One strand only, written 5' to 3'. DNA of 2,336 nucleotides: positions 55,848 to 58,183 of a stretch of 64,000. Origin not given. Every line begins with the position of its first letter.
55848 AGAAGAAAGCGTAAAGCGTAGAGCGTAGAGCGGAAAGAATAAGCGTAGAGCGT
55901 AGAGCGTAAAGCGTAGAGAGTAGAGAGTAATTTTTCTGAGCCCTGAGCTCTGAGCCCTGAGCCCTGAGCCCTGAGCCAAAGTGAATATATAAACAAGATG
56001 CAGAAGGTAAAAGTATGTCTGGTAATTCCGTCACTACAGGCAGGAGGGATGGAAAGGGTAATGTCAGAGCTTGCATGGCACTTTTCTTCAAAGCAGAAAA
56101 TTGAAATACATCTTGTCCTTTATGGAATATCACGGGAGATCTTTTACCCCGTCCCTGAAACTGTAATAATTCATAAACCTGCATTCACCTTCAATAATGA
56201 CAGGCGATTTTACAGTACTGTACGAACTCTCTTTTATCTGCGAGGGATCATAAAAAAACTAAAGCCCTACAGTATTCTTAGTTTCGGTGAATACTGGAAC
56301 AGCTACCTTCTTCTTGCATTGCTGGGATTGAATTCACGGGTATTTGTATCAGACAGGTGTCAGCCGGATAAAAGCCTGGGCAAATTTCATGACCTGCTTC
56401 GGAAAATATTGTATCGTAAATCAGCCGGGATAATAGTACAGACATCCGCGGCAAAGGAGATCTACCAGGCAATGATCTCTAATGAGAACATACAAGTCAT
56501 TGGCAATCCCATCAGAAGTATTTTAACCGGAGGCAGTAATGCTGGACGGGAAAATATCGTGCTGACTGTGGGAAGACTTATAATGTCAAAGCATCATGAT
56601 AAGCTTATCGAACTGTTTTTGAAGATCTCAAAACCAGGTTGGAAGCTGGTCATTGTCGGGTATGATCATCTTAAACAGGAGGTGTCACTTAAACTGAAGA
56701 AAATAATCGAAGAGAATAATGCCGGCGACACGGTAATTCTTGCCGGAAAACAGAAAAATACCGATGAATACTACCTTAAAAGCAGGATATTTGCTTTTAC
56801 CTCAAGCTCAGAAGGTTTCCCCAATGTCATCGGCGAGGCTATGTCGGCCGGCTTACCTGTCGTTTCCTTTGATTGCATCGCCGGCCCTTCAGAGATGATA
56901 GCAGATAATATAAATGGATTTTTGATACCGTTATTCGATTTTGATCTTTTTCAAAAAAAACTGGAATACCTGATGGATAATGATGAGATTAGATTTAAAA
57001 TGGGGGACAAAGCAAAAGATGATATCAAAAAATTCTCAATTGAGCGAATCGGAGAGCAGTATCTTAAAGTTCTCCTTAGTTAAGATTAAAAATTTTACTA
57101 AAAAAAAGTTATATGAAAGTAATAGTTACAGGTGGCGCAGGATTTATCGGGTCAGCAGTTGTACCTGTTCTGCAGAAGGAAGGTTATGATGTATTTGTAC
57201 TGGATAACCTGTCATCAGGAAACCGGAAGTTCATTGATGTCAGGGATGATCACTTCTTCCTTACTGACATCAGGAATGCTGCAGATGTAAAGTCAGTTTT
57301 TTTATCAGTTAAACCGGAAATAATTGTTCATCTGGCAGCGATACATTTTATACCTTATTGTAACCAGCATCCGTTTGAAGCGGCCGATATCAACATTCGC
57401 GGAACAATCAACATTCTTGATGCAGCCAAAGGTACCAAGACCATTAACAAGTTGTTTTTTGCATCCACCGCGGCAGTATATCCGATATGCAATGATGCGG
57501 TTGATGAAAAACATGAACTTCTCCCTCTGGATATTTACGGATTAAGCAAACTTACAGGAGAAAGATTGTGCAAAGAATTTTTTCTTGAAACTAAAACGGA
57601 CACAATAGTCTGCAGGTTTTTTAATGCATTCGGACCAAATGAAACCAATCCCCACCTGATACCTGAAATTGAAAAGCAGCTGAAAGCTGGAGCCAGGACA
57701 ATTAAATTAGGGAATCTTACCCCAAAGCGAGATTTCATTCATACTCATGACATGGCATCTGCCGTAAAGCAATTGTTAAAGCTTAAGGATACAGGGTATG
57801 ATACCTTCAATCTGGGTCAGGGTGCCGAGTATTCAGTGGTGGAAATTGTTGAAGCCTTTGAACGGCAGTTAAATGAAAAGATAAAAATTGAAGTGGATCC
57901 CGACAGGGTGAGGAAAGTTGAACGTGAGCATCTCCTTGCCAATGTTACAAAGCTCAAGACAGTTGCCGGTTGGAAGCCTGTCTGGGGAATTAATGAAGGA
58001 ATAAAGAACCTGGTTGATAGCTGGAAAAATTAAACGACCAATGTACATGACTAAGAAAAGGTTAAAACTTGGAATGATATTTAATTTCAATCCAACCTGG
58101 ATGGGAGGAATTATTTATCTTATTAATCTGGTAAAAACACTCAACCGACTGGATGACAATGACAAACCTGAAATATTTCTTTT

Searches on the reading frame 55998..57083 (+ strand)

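Call 10: search_protein_families(library=pfam, proteins=[window:55998-57083:+])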
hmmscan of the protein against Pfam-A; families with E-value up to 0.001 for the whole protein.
window:55998-57083:+ (361 aa): 3 families
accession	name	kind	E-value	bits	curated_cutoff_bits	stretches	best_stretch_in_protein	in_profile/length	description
PF00534.26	Glycos_transf_1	-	6.7e-35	120.6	26.4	1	183-341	13-171/172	Glycosyl transferases group 1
PF13692.12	Glyco_trans_1_4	-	8.3e-27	94.6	27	1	186-328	2-142/142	Glycosyl transferases group 1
PF13439.12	Glyco_transf_4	-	1.8e-09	38.3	28.5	1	16-172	2-166/170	Glycosyltransferase Family 4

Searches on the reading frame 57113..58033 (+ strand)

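Call 10: search_protein_families(library=pfam, proteins=[window:57113-58033:+])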
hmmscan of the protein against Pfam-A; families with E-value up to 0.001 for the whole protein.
window:57113-58033:+ (306 aa): 8 families
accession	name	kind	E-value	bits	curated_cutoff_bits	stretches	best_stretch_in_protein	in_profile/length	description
PF01370.27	Epimerase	-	2e-51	175.2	20.9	1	3-235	1-240/240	NAD dependent epimerase/dehydratase family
PF16363.11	GDP_Man_Dehyd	-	1e-50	173.6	27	1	4-299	1-331/332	GDP-mannose 4,6 dehydratase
PF02719.21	Polysacc_synt_2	-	2.2e-19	70.2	20.2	1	3-260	1-257/293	Polysaccharide biosynthesis protein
PF04321.23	RmlD_sub_bind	-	2.4e-18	66.7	27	1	1-179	1-158/287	RmlD substrate binding domain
PF01073.25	3Beta_HSD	-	1.8e-15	57.2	22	1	4-217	1-224/280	3-beta hydroxysteroid dehydrogenase/isomerase family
PF05368.20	NmrA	-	9.1e-08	32.5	27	1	2-265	4-246/298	NmrA-like family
PF07993.18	NAD_binding_4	-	1.8e-07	31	20.1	1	69-162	90-197/258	Male sterility protein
PF00106.31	adh_short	-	0.00066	19.6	26.6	1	3-68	3-73/195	short chain dehydrogenase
